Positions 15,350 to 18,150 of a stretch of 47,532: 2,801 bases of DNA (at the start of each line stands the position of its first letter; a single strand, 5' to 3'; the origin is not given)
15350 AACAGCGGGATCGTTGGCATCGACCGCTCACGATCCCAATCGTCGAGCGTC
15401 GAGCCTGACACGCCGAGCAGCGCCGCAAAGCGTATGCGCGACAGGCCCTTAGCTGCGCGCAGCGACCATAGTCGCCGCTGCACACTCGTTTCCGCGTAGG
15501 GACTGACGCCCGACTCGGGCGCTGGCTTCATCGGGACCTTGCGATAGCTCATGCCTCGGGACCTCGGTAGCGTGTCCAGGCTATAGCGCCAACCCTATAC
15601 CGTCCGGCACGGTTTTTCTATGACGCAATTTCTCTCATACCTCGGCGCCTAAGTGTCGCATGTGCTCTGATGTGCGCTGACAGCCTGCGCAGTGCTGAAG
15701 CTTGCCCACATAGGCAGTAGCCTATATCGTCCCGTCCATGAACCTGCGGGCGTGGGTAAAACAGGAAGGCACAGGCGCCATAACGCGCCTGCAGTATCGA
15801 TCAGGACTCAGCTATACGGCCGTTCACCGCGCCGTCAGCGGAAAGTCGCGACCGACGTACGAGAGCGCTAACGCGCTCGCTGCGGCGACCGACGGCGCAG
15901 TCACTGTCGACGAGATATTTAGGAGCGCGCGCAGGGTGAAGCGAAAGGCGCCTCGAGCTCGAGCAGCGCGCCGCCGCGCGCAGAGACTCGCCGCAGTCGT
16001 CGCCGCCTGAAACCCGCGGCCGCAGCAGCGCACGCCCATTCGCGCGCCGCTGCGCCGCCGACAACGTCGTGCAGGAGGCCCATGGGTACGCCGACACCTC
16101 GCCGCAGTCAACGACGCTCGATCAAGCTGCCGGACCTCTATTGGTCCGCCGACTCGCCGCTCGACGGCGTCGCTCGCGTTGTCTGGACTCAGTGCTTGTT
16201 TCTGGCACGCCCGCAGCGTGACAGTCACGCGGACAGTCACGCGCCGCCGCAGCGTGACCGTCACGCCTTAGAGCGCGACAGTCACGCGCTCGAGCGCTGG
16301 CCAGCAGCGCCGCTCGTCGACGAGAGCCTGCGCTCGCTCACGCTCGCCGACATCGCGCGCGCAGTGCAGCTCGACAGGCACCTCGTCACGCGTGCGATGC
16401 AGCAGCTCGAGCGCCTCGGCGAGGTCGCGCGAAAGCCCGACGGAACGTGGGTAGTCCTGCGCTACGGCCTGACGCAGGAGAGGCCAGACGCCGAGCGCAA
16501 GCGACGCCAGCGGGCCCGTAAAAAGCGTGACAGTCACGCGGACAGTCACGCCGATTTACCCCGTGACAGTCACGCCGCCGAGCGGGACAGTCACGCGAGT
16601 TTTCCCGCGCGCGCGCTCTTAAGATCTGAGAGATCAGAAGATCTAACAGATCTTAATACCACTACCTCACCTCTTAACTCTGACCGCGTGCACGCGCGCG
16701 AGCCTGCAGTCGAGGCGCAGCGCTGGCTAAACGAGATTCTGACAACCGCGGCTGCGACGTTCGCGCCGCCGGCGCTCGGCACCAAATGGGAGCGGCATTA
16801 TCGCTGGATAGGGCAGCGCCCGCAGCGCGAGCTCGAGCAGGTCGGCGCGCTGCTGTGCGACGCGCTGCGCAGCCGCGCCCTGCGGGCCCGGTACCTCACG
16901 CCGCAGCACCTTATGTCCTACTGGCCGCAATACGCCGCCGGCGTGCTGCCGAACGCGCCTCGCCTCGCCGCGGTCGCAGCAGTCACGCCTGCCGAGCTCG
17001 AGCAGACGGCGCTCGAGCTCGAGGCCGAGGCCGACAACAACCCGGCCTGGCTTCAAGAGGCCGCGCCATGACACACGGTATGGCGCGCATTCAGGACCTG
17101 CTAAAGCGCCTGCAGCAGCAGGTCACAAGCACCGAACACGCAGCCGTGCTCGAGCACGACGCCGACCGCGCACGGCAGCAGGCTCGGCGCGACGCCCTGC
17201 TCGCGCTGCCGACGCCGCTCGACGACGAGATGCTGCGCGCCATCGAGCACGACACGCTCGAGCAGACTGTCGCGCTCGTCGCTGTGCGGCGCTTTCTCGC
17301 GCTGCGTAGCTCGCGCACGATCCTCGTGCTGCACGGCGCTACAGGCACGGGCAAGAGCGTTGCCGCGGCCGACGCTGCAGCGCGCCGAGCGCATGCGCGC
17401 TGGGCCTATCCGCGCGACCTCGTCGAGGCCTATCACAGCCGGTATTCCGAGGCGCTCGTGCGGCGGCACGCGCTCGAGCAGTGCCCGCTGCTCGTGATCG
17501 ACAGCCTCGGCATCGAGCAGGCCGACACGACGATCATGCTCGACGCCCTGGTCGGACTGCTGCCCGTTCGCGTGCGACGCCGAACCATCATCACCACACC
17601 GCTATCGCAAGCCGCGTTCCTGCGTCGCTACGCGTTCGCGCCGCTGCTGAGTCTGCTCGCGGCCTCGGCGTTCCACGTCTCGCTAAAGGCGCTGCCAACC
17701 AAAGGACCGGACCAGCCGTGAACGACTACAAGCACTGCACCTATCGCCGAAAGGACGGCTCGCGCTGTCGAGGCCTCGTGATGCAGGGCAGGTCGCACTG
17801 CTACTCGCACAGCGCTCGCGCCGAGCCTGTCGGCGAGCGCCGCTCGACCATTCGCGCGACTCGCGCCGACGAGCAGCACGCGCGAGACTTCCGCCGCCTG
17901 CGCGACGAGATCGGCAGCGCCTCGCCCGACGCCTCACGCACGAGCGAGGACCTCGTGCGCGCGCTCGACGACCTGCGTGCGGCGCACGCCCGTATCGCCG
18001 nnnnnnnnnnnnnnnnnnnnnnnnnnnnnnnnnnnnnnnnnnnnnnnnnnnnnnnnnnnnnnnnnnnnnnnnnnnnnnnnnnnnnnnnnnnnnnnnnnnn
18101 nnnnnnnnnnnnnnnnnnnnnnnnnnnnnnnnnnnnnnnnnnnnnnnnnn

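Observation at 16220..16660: Second origin inside the initiator gene: two duplicated clusters of four dyad-symmetric iterons bracket the winged-helix coding region, followed by an AT-rich GATC island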

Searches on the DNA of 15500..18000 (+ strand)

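Call 7: search_dna_similar(query=window:15500-18000:+, collection=phages, mode=distant, max_rows=20)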
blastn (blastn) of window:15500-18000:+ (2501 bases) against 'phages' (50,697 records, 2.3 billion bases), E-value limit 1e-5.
No match.

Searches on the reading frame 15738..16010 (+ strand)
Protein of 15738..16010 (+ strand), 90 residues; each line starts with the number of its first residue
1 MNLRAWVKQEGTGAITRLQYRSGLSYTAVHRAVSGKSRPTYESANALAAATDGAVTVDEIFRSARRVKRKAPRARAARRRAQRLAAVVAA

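Call 4: search_protein_families(library=pfam, proteins=[window:15738-16010:+], max_evalue=1)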
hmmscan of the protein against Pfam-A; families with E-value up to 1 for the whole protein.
window:15738-16010:+ (90 aa): 2 families
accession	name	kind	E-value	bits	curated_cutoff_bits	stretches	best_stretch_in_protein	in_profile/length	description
PF01381.28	HTH_3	-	0.098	13.1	23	1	21-52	18-49/55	Helix-turn-helix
PF13443.12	HTH_26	-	0.22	12.3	22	1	15-52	13-51/63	Cro/C1-type HTH DNA-binding domain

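Call 5: search_protein_families(library=phrogs, proteins=[window:15738-16010:+], max_evalue=0.1)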
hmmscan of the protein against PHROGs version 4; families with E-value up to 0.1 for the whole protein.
window:15738-16010:+ (90 aa): 4 families
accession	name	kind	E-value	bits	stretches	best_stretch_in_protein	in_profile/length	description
phrog_35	-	transcription regulation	0.00033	21.8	1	1-63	76-136/181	transcriptional repressor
phrog_4583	-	transcription regulation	0.0083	17.1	1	18-52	29-63/81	transcriptional repressor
phrog_4268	-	transcription regulation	0.016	16.4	1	13-58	48-92/96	transcriptional repressor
phrog_3642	-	DNA, RNA and nucleotide metabolism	0.06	14.3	1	22-62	31-70/79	HTH DNA binding protein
